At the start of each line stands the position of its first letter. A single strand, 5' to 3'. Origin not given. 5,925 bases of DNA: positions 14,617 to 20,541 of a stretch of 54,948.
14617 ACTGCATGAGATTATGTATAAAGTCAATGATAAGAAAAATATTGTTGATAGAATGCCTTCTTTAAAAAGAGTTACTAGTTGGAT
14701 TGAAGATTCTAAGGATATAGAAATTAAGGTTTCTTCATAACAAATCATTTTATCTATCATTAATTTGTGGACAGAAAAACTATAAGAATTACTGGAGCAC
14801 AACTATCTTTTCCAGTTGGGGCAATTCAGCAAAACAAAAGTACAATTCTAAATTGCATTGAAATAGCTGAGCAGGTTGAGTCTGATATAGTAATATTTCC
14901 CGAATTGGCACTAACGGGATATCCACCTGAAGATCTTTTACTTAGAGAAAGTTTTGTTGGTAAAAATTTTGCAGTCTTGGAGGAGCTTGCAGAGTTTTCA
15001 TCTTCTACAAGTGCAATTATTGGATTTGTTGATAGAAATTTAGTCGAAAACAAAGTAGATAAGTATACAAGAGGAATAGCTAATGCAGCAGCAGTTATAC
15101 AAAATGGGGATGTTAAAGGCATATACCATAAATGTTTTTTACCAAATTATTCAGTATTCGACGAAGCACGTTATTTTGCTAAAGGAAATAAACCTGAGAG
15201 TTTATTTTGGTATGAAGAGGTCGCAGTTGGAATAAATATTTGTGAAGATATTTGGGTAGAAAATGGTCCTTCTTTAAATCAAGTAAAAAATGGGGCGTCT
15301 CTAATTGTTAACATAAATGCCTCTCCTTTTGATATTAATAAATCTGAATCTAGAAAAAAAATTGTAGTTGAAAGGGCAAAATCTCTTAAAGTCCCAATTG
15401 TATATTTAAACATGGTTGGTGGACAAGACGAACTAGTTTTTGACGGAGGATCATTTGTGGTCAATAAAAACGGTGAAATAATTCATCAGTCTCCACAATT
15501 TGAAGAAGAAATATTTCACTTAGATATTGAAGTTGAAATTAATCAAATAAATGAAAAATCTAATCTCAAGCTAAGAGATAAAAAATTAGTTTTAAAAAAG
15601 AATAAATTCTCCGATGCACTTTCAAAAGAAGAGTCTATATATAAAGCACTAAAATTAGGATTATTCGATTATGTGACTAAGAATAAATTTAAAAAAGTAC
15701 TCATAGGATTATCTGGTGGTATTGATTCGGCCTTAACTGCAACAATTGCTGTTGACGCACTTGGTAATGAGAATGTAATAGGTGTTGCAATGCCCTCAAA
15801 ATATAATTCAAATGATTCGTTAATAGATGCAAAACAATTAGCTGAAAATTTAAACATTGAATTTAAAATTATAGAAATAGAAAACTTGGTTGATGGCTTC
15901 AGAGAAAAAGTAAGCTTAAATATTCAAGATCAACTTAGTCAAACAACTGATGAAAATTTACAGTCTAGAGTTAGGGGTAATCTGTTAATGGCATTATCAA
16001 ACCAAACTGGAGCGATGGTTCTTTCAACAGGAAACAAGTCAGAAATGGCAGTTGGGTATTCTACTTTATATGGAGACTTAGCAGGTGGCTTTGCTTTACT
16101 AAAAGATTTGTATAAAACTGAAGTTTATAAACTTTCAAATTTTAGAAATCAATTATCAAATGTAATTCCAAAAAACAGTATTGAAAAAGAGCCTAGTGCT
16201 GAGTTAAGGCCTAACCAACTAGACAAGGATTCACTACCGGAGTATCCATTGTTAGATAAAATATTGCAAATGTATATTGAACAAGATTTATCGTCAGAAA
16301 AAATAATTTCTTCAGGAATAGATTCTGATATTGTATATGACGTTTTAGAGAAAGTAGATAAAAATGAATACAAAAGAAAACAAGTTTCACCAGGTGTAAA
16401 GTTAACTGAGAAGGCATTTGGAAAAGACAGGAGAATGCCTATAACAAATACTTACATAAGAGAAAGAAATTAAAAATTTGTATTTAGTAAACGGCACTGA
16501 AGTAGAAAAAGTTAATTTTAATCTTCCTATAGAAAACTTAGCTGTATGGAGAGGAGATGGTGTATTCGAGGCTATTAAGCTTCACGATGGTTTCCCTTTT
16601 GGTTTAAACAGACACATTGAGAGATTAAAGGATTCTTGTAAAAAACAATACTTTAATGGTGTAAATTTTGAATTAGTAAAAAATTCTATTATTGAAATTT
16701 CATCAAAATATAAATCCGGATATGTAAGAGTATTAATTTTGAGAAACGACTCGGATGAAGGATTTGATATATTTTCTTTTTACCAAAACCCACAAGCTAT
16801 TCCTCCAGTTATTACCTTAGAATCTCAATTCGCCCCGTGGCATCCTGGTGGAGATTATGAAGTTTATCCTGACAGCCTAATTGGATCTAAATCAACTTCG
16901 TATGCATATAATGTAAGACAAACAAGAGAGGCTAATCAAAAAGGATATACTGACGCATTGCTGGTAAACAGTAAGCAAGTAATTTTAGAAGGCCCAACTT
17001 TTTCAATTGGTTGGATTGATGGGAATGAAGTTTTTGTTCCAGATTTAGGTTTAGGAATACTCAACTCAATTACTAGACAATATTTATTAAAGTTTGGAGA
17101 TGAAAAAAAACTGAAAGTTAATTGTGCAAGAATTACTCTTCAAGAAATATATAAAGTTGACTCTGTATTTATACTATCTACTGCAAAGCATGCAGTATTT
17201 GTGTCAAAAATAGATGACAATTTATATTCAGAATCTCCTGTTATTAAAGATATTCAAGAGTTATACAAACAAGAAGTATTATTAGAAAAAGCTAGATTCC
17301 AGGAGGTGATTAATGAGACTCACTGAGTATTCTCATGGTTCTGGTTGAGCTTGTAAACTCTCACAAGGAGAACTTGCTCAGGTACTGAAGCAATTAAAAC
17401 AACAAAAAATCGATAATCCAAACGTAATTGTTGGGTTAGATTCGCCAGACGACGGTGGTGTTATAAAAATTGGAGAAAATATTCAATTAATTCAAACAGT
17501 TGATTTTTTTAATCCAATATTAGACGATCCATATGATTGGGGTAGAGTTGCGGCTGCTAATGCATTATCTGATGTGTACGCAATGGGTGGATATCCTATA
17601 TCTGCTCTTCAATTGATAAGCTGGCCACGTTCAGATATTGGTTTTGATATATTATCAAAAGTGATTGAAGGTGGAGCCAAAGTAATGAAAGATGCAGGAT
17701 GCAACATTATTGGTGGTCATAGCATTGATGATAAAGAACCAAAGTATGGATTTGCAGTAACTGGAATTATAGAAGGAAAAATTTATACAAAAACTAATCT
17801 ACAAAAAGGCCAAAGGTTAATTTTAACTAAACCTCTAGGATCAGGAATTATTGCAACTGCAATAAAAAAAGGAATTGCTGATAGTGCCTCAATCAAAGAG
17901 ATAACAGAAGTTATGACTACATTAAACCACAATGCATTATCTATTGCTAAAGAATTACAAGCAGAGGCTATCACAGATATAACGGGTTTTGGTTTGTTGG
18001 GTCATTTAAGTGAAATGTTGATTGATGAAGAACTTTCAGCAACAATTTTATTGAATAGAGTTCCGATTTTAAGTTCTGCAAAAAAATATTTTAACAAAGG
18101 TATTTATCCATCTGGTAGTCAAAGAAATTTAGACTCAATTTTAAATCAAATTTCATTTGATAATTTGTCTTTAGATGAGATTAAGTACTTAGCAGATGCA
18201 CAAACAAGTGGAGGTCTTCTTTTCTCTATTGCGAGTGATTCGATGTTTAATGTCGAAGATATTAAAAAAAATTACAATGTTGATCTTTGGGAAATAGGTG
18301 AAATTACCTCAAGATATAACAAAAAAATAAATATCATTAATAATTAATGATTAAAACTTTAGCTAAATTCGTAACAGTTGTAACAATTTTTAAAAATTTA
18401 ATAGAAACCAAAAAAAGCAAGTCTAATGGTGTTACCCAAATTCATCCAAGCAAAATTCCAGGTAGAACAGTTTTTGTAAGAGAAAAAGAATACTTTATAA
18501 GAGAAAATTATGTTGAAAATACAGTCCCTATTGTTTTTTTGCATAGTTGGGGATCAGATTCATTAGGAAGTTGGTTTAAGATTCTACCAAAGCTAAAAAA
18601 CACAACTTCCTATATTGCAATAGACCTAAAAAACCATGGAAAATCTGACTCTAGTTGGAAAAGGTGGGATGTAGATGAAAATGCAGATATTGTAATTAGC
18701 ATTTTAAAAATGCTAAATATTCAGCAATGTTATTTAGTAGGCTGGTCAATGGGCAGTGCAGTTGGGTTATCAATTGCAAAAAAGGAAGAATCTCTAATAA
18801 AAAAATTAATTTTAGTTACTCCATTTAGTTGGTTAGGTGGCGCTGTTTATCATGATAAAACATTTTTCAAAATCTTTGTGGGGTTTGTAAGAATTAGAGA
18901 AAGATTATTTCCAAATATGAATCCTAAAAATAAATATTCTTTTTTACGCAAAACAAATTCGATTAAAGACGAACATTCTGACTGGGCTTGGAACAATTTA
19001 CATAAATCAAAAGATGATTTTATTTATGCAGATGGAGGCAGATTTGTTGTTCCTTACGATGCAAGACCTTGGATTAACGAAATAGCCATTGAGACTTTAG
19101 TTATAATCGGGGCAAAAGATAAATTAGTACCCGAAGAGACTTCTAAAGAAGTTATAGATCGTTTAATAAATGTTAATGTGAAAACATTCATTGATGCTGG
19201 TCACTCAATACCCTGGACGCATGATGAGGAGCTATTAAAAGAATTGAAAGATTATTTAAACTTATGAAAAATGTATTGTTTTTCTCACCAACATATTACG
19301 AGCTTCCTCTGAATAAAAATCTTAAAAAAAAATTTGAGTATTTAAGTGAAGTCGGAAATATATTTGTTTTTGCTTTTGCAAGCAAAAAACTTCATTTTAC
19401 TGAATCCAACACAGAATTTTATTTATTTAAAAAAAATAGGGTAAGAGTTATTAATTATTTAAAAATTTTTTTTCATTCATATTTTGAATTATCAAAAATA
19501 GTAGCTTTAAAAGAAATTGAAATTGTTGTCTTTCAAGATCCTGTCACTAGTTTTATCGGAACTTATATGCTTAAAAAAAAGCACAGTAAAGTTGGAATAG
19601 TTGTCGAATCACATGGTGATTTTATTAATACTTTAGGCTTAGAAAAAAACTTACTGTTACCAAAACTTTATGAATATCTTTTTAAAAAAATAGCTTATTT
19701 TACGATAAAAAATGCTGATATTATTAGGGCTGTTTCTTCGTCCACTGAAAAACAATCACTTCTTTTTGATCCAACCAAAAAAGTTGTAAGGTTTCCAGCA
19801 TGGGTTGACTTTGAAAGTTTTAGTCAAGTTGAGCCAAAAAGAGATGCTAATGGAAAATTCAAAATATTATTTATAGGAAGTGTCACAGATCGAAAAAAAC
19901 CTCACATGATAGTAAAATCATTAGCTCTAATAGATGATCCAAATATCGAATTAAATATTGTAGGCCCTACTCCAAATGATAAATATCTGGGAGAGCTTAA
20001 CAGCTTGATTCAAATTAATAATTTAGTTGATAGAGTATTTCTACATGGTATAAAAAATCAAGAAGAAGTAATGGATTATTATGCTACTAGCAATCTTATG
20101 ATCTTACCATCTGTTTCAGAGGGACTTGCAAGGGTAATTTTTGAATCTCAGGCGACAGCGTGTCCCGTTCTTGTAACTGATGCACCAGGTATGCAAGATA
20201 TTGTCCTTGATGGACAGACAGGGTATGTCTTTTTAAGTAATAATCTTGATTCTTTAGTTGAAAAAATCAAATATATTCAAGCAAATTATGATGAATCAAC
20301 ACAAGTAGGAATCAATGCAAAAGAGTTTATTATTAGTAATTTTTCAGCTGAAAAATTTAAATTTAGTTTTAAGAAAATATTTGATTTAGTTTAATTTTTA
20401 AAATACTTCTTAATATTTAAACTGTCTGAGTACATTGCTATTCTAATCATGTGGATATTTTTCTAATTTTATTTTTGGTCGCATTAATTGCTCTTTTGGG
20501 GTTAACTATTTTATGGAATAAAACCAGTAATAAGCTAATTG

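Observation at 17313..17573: selD is a selenoprotein gene: an in-frame UGA hides its true N-terminus from the ORF track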

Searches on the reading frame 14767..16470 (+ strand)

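Call 8: search_protein_families(library=pfam, proteins=[window:14767-16470:+])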
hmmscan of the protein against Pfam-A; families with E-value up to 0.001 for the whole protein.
window:14767-16470:+ (568 aa): 3 families
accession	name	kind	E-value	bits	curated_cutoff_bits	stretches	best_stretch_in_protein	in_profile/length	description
PF02540.23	NAD_synthase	-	1.3e-73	247.6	21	1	292-539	2-241/242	NAD synthase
PF00795.27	CN_hydrolase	-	1.1e-21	77.7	23.2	1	13-255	7-247/256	Carbon-nitrogen hydrolase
PF03054.22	tRNA_Me_trans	-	1.7e-05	25.1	20.6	1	309-391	1-89/202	tRNA methyl transferase HUP domain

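Call 9: search_protein_families(library=ncbifam, proteins=[window:14767-16470:+])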
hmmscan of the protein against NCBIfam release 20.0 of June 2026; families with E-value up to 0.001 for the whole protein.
window:14767-16470:+ (568 aa): 18 families
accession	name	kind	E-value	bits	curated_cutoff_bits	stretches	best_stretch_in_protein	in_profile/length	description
NF010588.0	PRK13981.1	equivalog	9.6e-210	697.6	479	1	4-565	3-544/546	NAD+ synthase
NF010587.0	PRK13980.1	equivalog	3.5e-63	213.3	255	1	298-539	21-254/267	NAD+ synthase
NF002730.0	PRK02628.1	equivalog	1.7e-59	201.7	473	2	4-264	11-284/677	NAD(+) synthase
TIGR00552.1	nadE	equivalog_domain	1e-58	198.5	63.65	1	298-546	12-243/251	NAD(+) synthase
NF002048.0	PRK00876.1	subfamily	5.6e-24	84.6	313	2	295-378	23-107/330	NAD(+) synthase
TIGR03381.1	agmatine_aguB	equivalog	2.6e-14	53.2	410.25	1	8-273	3-272/279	N-carbamoylputrescine amidase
NF001979.1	PRK00768.1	equivalog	9.5e-14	51.5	250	1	275-490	5-225/266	NAD(+) synthase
TIGR00268.2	TIGR00268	equivalog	1.5e-12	47.4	150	1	307-374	12-79/259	ATP-dependent sacrificial sulfur transferase LarE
NF001138.1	PRK00143.1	equivalog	4.9e-07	29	284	1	310-390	1-84/345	tRNA 2-thiouridine(34) synthase MnmA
NF011258.0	PRK14664.1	equivalog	1.8e-06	27.3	680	1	305-423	2-116/362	tRNA 2-thiouridine(34) synthase MnmA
NF040852.1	nitrile_Arch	equivalog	1.5e-05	24.3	500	1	14-263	9-247/262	nitrilase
NF011259.0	PRK14665.1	equivalog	2.1e-05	23.7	364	1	306-373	3-70/360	tRNA 2-thiouridine(34) synthase MnmA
NF033621.1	de_GSH_amidase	exception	2.9e-05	23.5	355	1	20-250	13-232/260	deaminated glutathione amidase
TIGR00420.1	trmU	equivalog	6.3e-05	22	236.95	1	309-385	1-82/351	tRNA 2-thiouridine(34) synthase MnmA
NF049949.1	tRNAsynTtuAPyrococ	equivalog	6.8e-05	22.1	450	1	262-376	7-115/292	tRNA-5-methyluridine(54) 2-sulfurtransferase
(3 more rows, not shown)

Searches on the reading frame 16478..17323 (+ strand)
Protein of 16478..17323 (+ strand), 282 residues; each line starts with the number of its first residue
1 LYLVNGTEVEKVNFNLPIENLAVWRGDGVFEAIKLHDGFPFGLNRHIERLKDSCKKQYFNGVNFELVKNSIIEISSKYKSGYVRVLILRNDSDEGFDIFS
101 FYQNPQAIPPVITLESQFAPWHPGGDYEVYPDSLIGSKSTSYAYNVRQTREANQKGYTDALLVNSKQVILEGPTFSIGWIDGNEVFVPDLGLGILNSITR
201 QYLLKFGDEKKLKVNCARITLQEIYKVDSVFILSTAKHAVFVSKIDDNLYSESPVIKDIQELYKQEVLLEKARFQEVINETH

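Call 8: search_protein_families(library=pfam, proteins=[window:16478-17323:+])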
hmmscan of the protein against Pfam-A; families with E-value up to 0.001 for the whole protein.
window:16478-17323:+ (282 aa): 1 family
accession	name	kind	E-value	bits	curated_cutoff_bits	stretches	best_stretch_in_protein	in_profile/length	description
PF01063.24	Aminotran_4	-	1.5e-37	130.1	28.5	1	28-245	1-223/223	Amino-transferase class IV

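Call 9: search_protein_families(library=ncbifam, proteins=[window:16478-17323:+])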
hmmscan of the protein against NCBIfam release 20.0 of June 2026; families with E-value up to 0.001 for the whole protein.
window:16478-17323:+ (282 aa): 18 families
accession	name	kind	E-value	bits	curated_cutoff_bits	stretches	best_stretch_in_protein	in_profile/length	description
NF005888.0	PRK07849.1-3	equivalog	6e-29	100.9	273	1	19-266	32-291/298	aminodeoxychorismate lyase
TIGR03461.1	pabC_Proteo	equivalog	2.7e-26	92.4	176.85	1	4-261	2-261/262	aminodeoxychorismate lyase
NF006185.0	PRK08320.1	subfamily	2.9e-26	92.3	363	2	138-264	151-280/292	branched-chain amino acid aminotransferase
NF005800.0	PRK07650.1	equivalog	9.7e-26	90.7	308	1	4-267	5-276/290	aminodeoxychorismate lyase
NF005886.0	PRK07849.1-1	equivalog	1.8e-25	89.9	253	2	130-266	152-288/291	aminodeoxychorismate lyase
NF004761.0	PRK06092.1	equivalog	1.9e-24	86.4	260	1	1-263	1-265/268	aminodeoxychorismate lyase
NF005146.0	PRK06606.1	equivalog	8.9e-22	77.4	279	1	139-273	161-298/307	branched-chain amino acid transaminase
TIGR01122.1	ilvE_I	equivalog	1.1e-20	74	245.55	1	139-268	152-285/298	branched-chain-amino-acid transaminase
NF009126.0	PRK12479.1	equivalog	2e-19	69.9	518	2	137-248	151-262/299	branched-chain-amino-acid transaminase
TIGR01121.1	D_amino_aminoT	equivalog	8.3e-19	67.8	277.45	2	138-266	144-274/276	D-amino-acid transaminase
NF005887.0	PRK07849.1-2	equivalog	1e-18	67.7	278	2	128-268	143-288/291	aminodeoxychorismate lyase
NF005209.0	PRK06680.1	subfamily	1e-18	67.2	320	2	138-266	149-280/286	D-amino-acid transaminase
NF005726.0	PRK07544.1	equivalog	2.1e-18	66.5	396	1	144-269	166-290/295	branched-chain amino acid aminotransferase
NF009896.0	PRK13356.1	equivalog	2.4e-16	59.7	262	1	140-265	156-281/287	branched-chain amino acid aminotransferase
NF006734.0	PRK09266.1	subfamily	2.3e-14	53.3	202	1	146-266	147-265/270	hypothetical protein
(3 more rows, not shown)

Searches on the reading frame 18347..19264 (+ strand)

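Call 8: search_protein_families(library=pfam, proteins=[window:18347-19264:+])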
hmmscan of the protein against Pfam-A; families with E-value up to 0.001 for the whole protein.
window:18347-19264:+ (306 aa): 4 families
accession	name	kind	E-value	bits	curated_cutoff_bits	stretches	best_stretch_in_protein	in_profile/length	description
PF00561.26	Abhydrolase_1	-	1.1e-26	94.5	25.8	1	61-292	2-244/245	alpha/beta hydrolase fold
PF12697.13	Abhydrolase_6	-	1.4e-14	55.7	26.3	1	62-296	1-214/217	Alpha/beta hydrolase family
PF12146.15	Hydrolase_4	-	6.8e-12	45.6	27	1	88-288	33-234/239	Serine aminopeptidase, S33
PF03959.19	FSH1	-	2.6e-05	24.5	21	1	130-293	105-206/211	Serine hydrolase (FSH1)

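Call 9: search_protein_families(library=ncbifam, proteins=[window:18347-19264:+])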
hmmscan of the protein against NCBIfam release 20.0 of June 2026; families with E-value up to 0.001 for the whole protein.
window:18347-19264:+ (306 aa): 26 families (the best 25 are shown)
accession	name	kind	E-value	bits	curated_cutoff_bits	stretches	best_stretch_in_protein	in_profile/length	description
NF011457.0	PRK14875.1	equivalog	3.8e-26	91.9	307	1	23-302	103-367/372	acetoin dehydrogenase dihydrolipoyllysine-residue acetyltransferase subunit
NF051488.1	bifunc_PcaDC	exception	6.1e-22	78.3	390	1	59-304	12-250/375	bifunctional 3-oxoadipate enol-lactonase/4-carboxymuconolactone decarboxylase PcaDC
TIGR02427.1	protocat_pcaD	equivalog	6.5e-22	78.1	255.85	1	57-304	11-250/251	3-oxoadipate enol-lactonase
NF050089.1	i_nPHAscl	equivalog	6.2e-21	74.7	300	2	61-172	20-130/288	intracellular short-chain-length polyhydroxyalkanoate depolymerase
TIGR03695.1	menH_SHCHC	equivalog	4.5e-19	68.9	208.55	1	61-157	4-102/252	2-succinyl-6-hydroxy-2,4-cyclohexadiene-1-carboxylate synthase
NF051487.1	bifunc_PcaCD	exception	7.2e-16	58.3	430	1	41-304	152-411/413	bifunctional 4-carboxymuconolactone decarboxylase/3-oxoadipate enol-lactonase PcaCD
TIGR01738.1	bioH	equivalog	2e-14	53.8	206.95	2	61-161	6-100/245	pimeloyl-ACP methyl ester esterase BioH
TIGR03343.1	biphenyl_bphD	equivalog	5.4e-14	52.1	462.15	1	111-304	86-280/282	2-hydroxy-6-oxo-6-phenylhexa-2,4-dienoate hydrolase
TIGR03611.1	RutD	equivalog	9.5e-13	48.1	238.5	1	74-161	27-115/258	pyrimidine utilization protein D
NF002938.0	PRK03592.1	equivalog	2.1e-11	43.7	241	1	58-156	29-126/298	haloalkane dehalogenase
NF008340.0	PRK11126.1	equivalog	1.8e-10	40.5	261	1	57-154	12-107/255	2-succinyl-6-hydroxy-2,4-cyclohexadiene-1-carboxylate synthase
TIGR03056.1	bchO_mg_che_rel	equivalog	2.4e-10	39.9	172.55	1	47-146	16-115/278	alpha/beta fold hydrolase BchO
NF007954.0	PRK10673.1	equivalog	1.3e-09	37.7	399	1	56-158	13-113/255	esterase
NF058580.1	lipase_V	equivalog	1.4e-09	38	300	1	42-147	6-111/230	EstV family lipase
NF052610.1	macro_16_ester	equivalog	1.4e-08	34.5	420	0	92-158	57-126/281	alpha/beta fold macrolide esterase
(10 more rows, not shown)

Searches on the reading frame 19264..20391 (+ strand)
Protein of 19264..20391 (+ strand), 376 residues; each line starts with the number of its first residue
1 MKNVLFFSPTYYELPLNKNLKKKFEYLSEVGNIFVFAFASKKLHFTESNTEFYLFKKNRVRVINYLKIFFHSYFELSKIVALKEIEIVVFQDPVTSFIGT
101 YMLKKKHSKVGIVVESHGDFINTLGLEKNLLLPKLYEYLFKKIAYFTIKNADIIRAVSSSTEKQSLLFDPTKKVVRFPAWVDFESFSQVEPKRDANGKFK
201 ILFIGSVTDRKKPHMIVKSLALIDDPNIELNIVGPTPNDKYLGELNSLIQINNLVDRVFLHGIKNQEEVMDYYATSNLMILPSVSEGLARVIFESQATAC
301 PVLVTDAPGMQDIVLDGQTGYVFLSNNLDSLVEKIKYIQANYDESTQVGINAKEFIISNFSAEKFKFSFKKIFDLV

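Call 8: search_protein_families(library=pfam, proteins=[window:19264-20391:+])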
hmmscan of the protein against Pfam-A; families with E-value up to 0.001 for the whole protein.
window:19264-20391:+ (376 aa): 5 families
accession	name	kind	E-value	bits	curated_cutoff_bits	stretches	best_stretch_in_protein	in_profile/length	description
PF00534.26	Glycos_transf_1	-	6.1e-29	101.2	26.4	1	195-354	12-171/172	Glycosyl transferases group 1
PF13692.12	Glyco_trans_1_4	-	8.2e-23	81.7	27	1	199-338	2-139/142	Glycosyl transferases group 1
PF20706.3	GT4-conflict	-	8.3e-06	25.5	26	1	171-314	171-320/385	Family 4 Glycosyltransferase in conflict systems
PF13524.12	Glyco_trans_1_2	-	1.3e-05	25.6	25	1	223-362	12-135/144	Glycosyl transferase-like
PF13439.12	Glyco_transf_4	-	2.5e-05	24.8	28.5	1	35-183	24-168/170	Glycosyltransferase Family 4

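Call 9: search_protein_families(library=ncbifam, proteins=[window:19264-20391:+])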
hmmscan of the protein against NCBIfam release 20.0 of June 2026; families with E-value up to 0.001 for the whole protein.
window:19264-20391:+ (376 aa): 28 families (the best 25 are shown)
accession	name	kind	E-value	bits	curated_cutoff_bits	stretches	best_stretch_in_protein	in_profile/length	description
NF046085.1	XrtY_assoc_Gly1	equivalog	3e-23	82.3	400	1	147-373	158-381/387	XrtY-associated glycosyltransferase XYAG1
NF041876.1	EPS_EpsE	equivalog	3.2e-20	72.7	400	1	170-363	184-383/389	exopolysaccharide biosynthesis GT4 family glycosyltransferase EpsE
TIGR03999.1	thiol_BshA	equivalog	5e-20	71.8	273.7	1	94-373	98-370/375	N-acetyl-alpha-D-glucosaminyl L-malate synthase BshA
NF047880.1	glyco_SdgA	exception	1.1e-16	60.5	800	1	211-372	329-486/488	serine-aspartate repeat adhesin O-glycosyltransferase SdgA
NF047684.1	TeichurnBiosyTuaC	equivalog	3.3e-16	59.2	550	1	141-367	155-380/391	teichuronic acid biosynthesis protein TuaC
TIGR03088.1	stp2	hypoth_equivalog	3.9e-16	59.1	409.05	1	224-374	226-371/374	TIGR03088 family PEP-CTERM/XrtA system glycosyltransferase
NF038255.1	exopoly_VpsD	equivalog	4.9e-14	52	300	1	135-365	140-368/381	VpsD family glycosyltransferase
NF038011.1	PelF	equivalog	8.4e-14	51.5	100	1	134-314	241-422/489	GT4 family glycosyltransferase PelF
TIGR03449.1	mycothiol_MshA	equivalog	3e-13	49.4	462.5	1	201-361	223-388/406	D-inositol-3-phosphate glycosyltransferase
NF012028.0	PRK15484.1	subfamily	9.9e-13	47.9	618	1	202-371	197-373/380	lipopolysaccharide N-acetylglucosaminyltransferase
NF050063.1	ProtGlycPglJ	equivalog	1.8e-12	47.2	500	1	149-342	143-333/363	N-acetylgalactosamine-N,N'-diacetylbacillosaminyl-diphospho-undecaprenol 4-alpha-N-acetylgalactosaminyltransferase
NF038229.1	Glyco4_Geo_Pelo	equivalog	3.2e-12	46.1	400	1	217-372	180-332/338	GPMC system family 4 glycosyltransferase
TIGR04063.1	stp3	hypoth_equivalog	3.8e-12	45.8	442.05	1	171-360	179-379/397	TIGR04063 family PEP-CTERM/XrtA system glycosyltransferase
NF007396.0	PRK09922.1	equivalog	4e-12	45.7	385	1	147-366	132-348/361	lipopolysaccharide 1,6-galactosyltransferase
TIGR04157.1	glyco_rSAM_CFB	subfamily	1.6e-11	43.9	400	1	201-372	230-405/406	TIGR04157 family glycosyltransferase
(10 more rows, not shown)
